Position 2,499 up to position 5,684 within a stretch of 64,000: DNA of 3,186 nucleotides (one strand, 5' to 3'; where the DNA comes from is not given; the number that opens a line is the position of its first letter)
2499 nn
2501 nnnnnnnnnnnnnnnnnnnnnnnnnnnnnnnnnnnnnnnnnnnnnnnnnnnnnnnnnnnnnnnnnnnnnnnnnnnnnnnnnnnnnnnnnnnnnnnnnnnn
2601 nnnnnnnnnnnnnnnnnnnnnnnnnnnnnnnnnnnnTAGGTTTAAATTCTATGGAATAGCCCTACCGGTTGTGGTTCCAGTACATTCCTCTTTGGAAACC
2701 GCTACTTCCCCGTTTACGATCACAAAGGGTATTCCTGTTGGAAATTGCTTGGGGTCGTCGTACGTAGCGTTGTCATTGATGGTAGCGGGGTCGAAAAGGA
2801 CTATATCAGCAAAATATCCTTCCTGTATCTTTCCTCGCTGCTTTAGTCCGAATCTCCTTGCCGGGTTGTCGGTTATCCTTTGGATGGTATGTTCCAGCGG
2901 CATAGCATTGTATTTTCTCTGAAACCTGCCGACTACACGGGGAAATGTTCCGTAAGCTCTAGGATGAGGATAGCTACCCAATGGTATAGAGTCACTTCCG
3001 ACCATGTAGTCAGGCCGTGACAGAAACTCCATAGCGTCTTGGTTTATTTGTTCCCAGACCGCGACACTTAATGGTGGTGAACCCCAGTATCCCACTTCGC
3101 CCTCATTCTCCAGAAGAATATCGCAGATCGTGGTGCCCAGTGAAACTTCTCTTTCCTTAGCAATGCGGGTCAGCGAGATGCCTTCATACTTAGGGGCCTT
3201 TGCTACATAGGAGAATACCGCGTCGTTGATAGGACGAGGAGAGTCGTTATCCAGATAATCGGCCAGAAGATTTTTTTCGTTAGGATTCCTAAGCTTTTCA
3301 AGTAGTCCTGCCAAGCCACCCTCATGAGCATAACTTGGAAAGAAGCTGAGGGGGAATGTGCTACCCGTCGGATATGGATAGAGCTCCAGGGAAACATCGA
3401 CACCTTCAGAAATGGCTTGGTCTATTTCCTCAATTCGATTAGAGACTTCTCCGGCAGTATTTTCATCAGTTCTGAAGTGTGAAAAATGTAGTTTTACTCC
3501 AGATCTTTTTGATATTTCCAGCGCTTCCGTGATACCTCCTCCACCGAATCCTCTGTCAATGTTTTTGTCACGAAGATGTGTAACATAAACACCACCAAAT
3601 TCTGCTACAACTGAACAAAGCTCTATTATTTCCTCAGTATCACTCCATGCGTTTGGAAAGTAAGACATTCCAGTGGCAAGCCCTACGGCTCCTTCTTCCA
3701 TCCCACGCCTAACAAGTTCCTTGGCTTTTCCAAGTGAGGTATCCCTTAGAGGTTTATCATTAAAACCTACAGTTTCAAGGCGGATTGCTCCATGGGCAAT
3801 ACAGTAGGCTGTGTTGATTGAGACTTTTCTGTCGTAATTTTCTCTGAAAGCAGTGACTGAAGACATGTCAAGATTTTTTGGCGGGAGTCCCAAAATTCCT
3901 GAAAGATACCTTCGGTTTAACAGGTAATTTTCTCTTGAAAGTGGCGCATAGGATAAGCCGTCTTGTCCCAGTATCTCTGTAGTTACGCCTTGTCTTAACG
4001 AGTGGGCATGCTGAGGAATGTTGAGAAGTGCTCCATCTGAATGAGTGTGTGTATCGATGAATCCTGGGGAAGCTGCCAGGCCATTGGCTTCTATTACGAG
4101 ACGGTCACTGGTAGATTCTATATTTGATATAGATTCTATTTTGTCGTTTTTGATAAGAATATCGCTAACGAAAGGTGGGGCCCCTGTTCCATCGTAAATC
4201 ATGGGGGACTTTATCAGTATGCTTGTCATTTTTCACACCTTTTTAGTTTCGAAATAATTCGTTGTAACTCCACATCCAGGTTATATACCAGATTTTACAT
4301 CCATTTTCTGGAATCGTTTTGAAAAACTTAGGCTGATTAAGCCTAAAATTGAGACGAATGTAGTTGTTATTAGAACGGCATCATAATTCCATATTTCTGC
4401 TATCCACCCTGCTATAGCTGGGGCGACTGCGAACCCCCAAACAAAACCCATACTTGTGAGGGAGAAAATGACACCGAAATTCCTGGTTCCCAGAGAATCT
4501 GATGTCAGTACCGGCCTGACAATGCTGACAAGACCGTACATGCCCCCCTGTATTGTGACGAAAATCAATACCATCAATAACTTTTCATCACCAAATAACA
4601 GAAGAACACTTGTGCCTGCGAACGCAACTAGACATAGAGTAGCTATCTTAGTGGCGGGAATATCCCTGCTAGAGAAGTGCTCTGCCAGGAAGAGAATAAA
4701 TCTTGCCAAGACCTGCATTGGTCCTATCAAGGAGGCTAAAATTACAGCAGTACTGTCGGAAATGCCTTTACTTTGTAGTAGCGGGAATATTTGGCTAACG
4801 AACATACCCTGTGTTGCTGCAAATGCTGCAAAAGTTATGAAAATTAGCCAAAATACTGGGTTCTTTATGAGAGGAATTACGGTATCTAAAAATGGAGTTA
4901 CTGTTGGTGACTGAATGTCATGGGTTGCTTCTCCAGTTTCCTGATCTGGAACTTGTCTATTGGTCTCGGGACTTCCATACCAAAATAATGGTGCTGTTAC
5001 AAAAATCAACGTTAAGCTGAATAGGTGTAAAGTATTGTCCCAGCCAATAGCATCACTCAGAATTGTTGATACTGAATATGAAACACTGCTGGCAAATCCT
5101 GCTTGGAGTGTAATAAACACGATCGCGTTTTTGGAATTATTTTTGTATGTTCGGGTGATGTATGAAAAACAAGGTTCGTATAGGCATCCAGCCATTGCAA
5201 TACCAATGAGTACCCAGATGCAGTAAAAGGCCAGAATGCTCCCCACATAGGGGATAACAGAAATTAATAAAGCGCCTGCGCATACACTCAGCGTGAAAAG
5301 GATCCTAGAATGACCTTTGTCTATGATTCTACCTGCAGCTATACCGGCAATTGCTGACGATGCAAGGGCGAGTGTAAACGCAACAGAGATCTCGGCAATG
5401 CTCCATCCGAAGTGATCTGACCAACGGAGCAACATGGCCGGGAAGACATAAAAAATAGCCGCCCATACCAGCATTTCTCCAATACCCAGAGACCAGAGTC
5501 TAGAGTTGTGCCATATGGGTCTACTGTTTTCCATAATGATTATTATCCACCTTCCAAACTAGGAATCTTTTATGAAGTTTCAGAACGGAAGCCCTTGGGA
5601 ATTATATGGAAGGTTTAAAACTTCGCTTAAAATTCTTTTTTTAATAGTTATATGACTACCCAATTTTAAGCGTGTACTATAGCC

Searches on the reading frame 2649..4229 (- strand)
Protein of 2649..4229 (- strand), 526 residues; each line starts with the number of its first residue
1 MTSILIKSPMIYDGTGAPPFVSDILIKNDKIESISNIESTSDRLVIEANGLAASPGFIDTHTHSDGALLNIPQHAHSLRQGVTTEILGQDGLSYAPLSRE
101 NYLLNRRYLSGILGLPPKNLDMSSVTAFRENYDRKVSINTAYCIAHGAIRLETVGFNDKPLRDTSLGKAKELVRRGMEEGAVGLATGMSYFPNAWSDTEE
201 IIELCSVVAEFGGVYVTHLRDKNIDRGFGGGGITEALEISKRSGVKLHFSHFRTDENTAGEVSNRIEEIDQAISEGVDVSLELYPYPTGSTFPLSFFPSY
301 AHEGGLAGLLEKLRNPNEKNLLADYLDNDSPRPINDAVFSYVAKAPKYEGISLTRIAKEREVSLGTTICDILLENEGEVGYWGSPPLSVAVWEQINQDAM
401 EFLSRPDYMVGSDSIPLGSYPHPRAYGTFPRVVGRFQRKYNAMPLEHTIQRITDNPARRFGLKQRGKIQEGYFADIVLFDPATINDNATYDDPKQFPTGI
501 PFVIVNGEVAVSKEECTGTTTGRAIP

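Call 58: search_protein_families(library=pfam, proteins=[window:2649-4229:-], max_evalue=0.00001)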
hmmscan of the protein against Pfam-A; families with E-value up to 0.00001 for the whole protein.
window:2649-4229:- (526 aa): 2 families
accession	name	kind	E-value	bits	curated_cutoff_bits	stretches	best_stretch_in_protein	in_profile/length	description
PF07969.17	Amidohydro_3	-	2e-21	77.5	29.7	2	409-510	370-471/472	Amidohydrolase family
PF01979.26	Amidohydro_1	-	4e-12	46.5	25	1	409-493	246-331/345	Amidohydrolase family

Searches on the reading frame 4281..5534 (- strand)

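Call 58: search_protein_families(library=pfam, proteins=[window:4281-5534:-], max_evalue=0.00001)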
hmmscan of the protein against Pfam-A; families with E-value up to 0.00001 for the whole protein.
window:4281-5534:- (417 aa): 1 family
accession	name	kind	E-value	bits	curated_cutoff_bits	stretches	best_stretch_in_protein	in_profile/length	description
PF07690.21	MFS_1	-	1.2e-30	107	33.4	2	17-314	2-287/347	Major Facilitator Superfamily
